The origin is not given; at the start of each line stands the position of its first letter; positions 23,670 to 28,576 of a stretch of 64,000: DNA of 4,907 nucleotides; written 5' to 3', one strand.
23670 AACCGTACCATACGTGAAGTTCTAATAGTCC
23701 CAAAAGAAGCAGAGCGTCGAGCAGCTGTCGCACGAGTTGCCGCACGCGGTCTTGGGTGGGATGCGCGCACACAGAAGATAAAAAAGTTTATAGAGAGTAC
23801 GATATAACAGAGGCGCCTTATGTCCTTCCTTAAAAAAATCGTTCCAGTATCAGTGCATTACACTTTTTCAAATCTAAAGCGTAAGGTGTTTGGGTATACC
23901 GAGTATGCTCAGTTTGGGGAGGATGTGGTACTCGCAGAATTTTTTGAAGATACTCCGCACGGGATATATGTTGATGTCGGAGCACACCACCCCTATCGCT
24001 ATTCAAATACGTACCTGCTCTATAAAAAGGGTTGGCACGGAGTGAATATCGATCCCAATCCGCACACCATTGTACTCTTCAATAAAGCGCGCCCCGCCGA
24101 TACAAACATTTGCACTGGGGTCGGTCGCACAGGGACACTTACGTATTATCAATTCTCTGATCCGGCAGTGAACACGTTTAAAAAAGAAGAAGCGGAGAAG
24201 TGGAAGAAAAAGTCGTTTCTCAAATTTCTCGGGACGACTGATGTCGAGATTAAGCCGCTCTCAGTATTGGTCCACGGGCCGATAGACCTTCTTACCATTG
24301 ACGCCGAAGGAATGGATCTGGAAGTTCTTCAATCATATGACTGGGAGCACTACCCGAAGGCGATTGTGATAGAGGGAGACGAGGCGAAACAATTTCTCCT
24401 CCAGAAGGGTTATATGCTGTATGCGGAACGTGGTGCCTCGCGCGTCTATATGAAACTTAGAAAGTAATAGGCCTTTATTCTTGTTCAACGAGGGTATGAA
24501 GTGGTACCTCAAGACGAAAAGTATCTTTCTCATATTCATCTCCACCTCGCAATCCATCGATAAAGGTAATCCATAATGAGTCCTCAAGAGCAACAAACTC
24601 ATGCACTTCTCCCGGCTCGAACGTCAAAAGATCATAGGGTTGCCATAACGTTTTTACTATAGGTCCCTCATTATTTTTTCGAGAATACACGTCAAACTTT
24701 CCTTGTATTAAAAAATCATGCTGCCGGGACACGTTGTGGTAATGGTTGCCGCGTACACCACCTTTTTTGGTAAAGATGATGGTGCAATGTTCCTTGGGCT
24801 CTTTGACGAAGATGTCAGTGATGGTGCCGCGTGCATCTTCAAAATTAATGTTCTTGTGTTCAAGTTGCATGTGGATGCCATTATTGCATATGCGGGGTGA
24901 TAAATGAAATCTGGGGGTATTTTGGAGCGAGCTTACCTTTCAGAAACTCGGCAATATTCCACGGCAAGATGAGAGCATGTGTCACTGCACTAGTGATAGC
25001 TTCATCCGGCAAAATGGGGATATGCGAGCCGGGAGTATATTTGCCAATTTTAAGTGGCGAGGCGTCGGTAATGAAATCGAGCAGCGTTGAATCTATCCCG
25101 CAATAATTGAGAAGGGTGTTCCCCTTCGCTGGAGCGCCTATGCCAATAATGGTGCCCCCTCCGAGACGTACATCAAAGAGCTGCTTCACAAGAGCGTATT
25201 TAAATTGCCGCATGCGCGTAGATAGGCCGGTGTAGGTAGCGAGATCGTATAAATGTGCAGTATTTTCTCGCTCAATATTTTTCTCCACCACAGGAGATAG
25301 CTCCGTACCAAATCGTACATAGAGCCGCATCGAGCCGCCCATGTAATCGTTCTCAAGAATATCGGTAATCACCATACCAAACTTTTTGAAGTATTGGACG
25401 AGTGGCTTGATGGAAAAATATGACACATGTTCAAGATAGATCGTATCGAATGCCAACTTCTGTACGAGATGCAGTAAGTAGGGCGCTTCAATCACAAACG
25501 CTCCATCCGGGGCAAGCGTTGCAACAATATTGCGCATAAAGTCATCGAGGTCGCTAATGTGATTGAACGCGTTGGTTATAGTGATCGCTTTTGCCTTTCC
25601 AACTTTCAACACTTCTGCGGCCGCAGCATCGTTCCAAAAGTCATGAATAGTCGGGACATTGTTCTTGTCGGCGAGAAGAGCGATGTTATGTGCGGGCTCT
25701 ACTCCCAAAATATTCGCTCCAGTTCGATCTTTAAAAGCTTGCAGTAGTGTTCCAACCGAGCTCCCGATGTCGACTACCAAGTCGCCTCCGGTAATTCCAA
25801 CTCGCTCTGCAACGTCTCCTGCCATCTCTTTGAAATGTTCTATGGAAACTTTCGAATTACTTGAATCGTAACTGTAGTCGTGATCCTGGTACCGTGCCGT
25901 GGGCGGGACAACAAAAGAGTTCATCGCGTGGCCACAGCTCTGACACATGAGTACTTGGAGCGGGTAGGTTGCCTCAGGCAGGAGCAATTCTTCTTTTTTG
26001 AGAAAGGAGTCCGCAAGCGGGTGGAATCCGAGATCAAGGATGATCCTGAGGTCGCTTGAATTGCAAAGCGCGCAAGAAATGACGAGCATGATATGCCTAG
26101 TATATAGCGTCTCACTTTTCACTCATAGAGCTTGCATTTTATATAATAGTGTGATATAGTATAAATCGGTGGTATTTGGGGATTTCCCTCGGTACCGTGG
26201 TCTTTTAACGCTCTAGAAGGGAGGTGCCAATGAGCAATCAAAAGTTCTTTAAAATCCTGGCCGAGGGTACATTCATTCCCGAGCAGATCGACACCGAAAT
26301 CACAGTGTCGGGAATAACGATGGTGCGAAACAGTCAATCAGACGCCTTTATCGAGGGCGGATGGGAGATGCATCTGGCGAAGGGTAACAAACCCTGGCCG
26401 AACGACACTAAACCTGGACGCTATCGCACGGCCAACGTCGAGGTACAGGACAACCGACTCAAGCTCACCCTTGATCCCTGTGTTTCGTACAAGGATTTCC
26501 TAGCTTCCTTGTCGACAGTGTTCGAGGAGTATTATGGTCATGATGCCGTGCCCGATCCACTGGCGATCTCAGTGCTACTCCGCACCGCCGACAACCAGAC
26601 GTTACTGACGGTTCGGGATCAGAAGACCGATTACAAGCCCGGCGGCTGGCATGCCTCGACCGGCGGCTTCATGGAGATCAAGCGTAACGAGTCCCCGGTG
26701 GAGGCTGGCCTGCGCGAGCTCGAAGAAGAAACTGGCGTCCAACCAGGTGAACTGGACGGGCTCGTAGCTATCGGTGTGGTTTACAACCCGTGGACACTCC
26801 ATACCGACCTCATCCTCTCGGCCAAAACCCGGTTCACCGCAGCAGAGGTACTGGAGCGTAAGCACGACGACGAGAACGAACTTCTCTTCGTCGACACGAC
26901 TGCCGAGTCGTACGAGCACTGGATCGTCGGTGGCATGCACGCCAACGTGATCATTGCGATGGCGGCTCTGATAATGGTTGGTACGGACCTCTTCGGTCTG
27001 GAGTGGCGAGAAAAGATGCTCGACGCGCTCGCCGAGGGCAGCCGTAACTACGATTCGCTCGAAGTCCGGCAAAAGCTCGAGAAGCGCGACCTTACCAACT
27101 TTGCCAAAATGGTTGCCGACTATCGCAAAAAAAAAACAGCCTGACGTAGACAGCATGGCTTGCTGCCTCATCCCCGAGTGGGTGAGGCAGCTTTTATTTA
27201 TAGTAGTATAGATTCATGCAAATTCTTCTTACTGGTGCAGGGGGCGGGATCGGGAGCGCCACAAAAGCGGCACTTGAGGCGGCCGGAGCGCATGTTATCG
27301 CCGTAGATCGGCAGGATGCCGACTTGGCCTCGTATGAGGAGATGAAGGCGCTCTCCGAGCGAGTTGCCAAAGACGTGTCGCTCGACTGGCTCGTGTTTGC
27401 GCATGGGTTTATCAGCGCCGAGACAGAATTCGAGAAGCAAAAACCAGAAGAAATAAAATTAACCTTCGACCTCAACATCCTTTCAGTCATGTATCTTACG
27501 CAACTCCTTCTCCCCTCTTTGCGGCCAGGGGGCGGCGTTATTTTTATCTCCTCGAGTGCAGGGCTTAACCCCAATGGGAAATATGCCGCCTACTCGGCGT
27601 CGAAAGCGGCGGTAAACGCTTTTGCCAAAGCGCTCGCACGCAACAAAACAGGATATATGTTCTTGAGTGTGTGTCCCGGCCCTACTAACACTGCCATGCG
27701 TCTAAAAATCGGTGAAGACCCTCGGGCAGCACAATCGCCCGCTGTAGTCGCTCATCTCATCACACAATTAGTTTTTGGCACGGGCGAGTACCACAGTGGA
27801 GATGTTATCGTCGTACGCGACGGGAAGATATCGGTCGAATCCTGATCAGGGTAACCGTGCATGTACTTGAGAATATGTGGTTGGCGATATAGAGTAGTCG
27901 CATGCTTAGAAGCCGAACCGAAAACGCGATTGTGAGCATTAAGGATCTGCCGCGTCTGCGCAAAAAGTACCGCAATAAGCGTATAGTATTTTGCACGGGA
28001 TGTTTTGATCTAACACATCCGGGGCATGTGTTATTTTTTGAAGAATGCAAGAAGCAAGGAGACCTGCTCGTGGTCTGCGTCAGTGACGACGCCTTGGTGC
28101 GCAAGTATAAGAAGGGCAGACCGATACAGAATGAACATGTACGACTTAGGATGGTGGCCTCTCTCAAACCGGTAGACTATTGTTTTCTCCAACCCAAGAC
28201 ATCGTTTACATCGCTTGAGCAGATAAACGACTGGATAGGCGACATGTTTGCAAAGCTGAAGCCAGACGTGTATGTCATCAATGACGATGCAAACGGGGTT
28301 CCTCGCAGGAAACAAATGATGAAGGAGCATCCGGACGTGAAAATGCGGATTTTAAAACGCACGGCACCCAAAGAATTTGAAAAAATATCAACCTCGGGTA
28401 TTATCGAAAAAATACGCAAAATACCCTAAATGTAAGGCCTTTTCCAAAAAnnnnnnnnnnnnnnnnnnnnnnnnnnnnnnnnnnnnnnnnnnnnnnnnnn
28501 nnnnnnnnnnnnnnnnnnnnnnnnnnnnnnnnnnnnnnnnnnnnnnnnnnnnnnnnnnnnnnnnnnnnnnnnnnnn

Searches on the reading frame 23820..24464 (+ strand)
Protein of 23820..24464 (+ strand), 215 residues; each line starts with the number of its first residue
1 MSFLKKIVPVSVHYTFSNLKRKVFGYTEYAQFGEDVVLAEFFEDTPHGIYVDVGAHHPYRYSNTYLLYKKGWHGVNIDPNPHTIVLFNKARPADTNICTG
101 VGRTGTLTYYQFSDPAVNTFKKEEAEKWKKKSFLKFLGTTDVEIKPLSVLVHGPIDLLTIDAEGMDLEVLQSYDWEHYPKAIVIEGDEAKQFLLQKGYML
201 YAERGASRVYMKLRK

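Call 45: search_protein_families(library=pfam, proteins=[window:23820-24464:+], max_evalue=0.001)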
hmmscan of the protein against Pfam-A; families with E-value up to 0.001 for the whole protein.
window:23820-24464:+ (215 aa): 1 family
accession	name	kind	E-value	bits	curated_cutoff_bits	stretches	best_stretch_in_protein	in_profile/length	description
PF05050.19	Methyltransf_21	-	3.2e-15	57.1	22.7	1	52-185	1-147/173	Methyltransferase FkbM domain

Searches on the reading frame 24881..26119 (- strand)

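Call 45: search_protein_families(library=pfam, proteins=[window:24881-26119:-], max_evalue=0.001)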
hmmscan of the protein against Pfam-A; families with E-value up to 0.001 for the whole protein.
window:24881-26119:- (412 aa): 6 families
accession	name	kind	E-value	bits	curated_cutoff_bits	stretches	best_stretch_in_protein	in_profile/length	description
PF08484.17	Methyltransf_14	-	4.7e-36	124.4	23.5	1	260-397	3-145/160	C-methyltransferase C-terminal domain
PF08421.16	Methyltransf_13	-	7.1e-15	55.4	31.3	1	16-75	1-60/62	Putative zinc binding domain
PF13489.12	Methyltransf_23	-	1e-14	55.1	27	1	115-251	26-161/164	Methyltransferase domain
PF08241.18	Methyltransf_11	-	1.3e-06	29.4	21.2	1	116-210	1-95/95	Methyltransferase domain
PF08242.18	Methyltransf_12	-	2.1e-06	28.8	30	1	116-207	1-97/98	Methyltransferase domain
PF13649.12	Methyltransf_25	-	1e-05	26.5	27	1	115-206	1-97/97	Methyltransferase domain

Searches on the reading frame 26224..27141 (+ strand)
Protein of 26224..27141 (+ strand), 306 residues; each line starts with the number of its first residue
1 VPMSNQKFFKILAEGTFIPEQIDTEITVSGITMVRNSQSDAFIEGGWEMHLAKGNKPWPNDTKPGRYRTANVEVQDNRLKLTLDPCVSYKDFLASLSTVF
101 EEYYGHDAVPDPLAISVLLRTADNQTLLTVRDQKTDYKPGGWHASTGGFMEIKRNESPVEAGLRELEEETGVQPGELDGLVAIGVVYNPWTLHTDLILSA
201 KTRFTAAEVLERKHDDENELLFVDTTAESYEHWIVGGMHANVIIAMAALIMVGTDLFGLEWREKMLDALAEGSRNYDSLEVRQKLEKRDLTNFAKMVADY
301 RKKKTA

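Call 45: search_protein_families(library=pfam, proteins=[window:26224-27141:+], max_evalue=0.001)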
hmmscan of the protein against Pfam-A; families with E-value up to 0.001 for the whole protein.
window:26224-27141:+ (306 aa): 1 family
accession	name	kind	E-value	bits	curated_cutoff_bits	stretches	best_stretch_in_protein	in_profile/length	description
PF00293.34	NUDIX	-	4.2e-09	36.9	21.1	1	113-181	4-67/134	NUDIX domain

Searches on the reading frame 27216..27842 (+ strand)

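Call 45: search_protein_families(library=pfam, proteins=[window:27216-27842:+], max_evalue=0.001)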
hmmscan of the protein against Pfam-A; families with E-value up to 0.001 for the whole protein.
window:27216-27842:+ (209 aa): 5 families
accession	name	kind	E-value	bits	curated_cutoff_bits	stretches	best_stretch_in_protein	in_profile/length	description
PF00106.31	adh_short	-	1.5e-31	109.9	26.6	2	35-168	56-193/195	short chain dehydrogenase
PF13561.12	adh_short_C2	-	1.4e-22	80.8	27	1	35-172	50-191/236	Enoyl-(Acyl carrier protein) reductase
PF08659.16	KR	-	9.6e-06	26.1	22.6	1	7-144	32-167/180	KR domain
PF04321.23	RmlD_sub_bind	-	1e-05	25.2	27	1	1-54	1-54/287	RmlD substrate binding domain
PF01370.27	Epimerase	-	8.7e-05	22.5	20.9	1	3-146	1-161/240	NAD dependent epimerase/dehydratase family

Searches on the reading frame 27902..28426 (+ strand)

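Call 71: search_protein_families(library=pfam, proteins=[window:27902-28426:+], max_evalue=0.001)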
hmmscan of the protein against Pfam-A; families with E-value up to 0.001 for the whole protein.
window:27902-28426:+ (175 aa): 1 family
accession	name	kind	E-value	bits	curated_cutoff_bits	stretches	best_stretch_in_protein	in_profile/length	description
PF01467.32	CTP_transf_like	-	1.3e-16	61.5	21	1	31-169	2-132/133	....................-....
